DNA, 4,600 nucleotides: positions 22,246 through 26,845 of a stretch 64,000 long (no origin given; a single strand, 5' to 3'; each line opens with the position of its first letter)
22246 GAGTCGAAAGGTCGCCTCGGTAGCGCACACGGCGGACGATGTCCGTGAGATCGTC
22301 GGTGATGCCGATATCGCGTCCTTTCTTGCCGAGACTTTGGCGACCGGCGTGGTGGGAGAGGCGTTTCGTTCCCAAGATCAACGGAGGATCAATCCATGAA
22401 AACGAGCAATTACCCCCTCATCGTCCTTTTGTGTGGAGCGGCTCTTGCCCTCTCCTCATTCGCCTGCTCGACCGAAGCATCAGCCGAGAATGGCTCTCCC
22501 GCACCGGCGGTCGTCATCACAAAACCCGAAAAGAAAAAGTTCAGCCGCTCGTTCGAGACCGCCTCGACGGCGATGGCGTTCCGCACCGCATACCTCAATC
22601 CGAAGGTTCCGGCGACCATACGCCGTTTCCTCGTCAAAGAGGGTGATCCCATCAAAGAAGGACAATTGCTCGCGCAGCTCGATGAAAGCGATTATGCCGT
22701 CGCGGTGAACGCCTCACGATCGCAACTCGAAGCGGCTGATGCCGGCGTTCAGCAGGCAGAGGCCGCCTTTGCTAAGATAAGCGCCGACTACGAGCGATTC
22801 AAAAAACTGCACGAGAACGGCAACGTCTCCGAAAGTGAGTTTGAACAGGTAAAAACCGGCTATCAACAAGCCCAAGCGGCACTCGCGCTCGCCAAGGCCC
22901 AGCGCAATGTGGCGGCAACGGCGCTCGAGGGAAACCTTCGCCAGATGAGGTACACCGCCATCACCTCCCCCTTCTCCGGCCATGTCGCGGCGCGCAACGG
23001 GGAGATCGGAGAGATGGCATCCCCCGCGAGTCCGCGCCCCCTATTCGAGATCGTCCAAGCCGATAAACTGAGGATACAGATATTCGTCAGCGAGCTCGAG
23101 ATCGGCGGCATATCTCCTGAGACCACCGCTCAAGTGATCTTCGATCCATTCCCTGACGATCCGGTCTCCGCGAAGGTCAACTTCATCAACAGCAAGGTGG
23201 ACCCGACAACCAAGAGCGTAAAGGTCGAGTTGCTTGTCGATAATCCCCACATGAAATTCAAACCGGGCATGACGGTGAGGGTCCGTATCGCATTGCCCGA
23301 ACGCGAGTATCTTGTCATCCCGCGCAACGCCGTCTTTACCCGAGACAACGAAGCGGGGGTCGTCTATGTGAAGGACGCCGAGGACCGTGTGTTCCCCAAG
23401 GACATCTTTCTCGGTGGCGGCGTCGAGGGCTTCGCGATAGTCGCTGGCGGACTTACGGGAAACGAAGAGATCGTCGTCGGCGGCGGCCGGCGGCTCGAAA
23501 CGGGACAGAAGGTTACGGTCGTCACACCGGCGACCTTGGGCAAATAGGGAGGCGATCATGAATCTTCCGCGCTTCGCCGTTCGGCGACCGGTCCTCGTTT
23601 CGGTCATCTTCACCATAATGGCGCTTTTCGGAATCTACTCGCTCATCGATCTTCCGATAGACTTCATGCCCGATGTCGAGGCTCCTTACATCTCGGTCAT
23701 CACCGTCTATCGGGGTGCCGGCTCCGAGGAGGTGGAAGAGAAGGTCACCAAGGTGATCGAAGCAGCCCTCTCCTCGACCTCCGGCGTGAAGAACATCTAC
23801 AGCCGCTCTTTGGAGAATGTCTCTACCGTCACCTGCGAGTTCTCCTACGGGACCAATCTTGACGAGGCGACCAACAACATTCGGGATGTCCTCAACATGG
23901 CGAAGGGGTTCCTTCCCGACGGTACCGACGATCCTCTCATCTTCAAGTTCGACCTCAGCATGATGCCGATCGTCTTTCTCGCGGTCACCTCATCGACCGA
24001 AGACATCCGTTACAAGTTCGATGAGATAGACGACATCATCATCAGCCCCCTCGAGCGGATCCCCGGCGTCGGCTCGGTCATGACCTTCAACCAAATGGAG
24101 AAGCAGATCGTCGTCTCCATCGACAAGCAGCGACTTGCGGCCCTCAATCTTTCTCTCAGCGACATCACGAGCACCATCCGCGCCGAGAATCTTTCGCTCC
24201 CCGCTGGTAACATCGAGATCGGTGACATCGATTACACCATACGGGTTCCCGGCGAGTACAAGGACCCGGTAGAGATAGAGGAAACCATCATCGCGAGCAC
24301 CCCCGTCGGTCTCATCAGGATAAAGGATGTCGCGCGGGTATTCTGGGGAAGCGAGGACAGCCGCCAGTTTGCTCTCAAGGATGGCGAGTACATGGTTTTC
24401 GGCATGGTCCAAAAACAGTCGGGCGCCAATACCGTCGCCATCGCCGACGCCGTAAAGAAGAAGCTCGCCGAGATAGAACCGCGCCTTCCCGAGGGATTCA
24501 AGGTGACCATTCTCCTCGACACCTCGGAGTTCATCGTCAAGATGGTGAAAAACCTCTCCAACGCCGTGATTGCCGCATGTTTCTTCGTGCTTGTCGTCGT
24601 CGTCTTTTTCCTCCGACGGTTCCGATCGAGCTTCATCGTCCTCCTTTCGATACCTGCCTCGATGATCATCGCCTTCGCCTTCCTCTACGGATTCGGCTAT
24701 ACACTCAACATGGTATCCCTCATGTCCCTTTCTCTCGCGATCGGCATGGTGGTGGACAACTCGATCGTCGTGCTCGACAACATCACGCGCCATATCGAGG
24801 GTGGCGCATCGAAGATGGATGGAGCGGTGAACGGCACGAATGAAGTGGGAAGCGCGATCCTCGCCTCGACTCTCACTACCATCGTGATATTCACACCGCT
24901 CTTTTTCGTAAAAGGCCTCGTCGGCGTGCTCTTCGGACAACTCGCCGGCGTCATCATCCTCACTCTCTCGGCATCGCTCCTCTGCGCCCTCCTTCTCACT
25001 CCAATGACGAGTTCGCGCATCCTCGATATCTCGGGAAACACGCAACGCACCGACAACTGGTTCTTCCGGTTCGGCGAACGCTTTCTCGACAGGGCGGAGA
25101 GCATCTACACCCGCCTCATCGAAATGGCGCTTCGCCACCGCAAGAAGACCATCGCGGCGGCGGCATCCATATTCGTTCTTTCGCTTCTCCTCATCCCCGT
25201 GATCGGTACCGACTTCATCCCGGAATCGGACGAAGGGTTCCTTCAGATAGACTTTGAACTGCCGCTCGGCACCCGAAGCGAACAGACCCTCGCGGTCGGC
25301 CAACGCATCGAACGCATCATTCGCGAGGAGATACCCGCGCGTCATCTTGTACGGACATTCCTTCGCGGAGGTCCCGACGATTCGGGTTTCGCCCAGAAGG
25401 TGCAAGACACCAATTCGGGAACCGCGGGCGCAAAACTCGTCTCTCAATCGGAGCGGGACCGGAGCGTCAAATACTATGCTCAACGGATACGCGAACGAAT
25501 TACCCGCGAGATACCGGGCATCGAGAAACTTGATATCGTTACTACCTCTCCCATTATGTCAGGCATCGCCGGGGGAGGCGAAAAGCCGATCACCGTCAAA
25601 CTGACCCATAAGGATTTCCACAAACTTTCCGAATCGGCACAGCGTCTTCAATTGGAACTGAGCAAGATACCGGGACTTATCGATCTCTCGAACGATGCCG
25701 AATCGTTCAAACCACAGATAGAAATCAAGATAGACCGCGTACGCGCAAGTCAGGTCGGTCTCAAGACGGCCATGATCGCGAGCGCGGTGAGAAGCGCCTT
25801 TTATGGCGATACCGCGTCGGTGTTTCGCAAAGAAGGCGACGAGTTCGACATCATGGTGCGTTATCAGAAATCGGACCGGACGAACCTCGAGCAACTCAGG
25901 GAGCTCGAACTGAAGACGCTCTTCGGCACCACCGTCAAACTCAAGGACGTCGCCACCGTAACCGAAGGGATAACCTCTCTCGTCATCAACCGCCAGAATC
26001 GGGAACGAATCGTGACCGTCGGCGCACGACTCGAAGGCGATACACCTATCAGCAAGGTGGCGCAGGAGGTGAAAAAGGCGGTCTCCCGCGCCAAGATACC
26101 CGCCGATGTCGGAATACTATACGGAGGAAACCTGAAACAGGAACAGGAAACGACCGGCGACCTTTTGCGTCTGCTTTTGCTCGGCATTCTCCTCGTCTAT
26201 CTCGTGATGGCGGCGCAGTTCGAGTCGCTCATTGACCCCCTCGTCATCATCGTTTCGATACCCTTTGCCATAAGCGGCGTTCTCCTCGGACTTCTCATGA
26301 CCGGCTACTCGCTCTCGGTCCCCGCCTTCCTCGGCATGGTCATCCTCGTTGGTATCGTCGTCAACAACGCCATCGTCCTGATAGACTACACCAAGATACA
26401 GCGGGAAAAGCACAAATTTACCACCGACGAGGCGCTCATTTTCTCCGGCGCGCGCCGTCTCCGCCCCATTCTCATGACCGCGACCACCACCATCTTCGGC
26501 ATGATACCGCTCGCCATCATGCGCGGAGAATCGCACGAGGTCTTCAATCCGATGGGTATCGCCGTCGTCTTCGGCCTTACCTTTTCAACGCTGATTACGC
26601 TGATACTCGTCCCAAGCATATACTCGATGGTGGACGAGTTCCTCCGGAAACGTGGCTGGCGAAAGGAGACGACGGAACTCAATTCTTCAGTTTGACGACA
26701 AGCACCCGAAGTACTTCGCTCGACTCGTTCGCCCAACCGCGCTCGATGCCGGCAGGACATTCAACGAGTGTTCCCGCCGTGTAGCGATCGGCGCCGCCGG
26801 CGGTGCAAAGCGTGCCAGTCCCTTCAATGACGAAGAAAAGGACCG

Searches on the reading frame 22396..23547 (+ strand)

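Call 24: search_protein_families(library=pfam, proteins=[window:22396-23547:+], max_evalue=0.001)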
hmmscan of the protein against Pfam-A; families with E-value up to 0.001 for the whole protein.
window:22396-23547:+ (383 aa): 4 families
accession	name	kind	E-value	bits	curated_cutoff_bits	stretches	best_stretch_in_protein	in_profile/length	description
PF16576.10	HlyD_D23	-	1.6e-22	80.3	30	1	63-294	18-214/214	Barrel-sandwich domain of CusB or HlyD membrane-fusion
PF13437.12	HlyD_3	-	3.1e-16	60.5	22.2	1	189-291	2-106/106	HlyD family secretion protein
PF13533.13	Biotin_lipoyl_2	-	8e-07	29.2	29.8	1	67-96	3-32/32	Biotin-lipoyl like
PF12700.13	HlyD_2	-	0.00049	19.4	25.1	0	178-330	221-364/416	HlyD family secretion protein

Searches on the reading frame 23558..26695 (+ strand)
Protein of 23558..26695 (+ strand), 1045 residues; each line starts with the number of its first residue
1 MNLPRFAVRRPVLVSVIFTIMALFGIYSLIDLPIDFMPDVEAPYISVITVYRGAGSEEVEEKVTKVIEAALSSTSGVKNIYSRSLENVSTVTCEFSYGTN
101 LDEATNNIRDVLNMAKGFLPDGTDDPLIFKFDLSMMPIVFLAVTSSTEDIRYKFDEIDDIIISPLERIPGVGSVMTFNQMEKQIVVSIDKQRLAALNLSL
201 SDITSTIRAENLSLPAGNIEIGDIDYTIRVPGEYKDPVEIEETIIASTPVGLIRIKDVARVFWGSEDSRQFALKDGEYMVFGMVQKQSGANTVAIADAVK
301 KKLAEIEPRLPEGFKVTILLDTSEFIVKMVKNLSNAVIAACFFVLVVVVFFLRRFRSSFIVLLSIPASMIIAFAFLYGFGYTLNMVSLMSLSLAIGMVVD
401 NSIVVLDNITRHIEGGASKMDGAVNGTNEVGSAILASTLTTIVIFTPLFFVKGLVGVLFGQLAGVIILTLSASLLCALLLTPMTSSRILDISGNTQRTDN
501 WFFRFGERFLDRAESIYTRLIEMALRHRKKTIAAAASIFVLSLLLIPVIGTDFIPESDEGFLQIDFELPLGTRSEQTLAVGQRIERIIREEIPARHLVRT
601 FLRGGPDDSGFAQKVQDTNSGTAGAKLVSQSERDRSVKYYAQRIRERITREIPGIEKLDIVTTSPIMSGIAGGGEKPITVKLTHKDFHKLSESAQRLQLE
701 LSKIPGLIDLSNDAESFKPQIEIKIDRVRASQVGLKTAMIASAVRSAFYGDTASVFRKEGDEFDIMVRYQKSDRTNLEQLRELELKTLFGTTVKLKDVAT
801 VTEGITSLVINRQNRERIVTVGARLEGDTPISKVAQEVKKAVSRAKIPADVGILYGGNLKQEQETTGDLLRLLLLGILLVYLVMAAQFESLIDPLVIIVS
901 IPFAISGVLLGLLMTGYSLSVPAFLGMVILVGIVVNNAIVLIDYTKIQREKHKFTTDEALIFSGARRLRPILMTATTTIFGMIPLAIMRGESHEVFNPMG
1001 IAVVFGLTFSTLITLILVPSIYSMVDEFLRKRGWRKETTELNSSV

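Call 24: search_protein_families(library=pfam, proteins=[window:23558-26695:+], max_evalue=0.001)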
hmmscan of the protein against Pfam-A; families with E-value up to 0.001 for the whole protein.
window:23558-26695:+ (1045 aa): 3 families
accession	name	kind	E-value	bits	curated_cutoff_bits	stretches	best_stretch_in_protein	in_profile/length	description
PF00873.25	ACR_tran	-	1.1e-250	834.9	28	1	5-1025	3-1020/1021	AcrB/AcrD/AcrF family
PF03176.21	MMPL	-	2.1e-16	60.2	20.5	2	819-1037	90-322/333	MMPL family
PF02355.23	SecD_SecF_C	-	0.00014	21.8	20.5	0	872-1021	36-182/189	Protein export membrane protein SecD/SecF, C-terminal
